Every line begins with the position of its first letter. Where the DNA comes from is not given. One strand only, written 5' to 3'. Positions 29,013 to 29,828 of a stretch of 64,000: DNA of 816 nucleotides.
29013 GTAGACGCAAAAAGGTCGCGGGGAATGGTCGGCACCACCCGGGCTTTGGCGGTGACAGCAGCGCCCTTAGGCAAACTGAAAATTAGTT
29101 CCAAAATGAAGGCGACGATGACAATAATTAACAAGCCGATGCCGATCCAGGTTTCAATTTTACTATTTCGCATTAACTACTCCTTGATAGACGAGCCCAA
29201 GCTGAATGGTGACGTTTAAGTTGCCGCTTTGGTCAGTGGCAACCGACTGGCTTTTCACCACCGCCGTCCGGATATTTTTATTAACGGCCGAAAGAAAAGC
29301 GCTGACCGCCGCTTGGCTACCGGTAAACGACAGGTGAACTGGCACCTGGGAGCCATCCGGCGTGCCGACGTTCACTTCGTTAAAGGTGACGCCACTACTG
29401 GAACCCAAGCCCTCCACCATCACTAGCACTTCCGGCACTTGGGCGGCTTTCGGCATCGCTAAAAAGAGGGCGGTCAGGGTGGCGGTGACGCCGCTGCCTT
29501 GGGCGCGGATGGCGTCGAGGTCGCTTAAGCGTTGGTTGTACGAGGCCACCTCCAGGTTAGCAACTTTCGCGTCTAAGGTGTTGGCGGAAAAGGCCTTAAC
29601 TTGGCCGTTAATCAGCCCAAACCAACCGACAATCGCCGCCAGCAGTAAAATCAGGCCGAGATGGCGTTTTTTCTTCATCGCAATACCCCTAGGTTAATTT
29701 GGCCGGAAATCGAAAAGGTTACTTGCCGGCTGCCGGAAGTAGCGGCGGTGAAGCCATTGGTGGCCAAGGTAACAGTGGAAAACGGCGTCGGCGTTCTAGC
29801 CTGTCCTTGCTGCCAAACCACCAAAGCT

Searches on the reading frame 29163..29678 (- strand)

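Call 72: search_protein_families(library=pfam, proteins=[window:29163-29678:-], max_evalue=0.001)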
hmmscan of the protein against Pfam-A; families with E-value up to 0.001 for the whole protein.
window:29163-29678:- (171 aa): 1 family
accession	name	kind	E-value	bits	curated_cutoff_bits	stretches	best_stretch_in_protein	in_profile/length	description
PF04350.18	PilO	-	1.8e-08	35.1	22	1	43-157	14-135/145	Pilus assembly protein, PilO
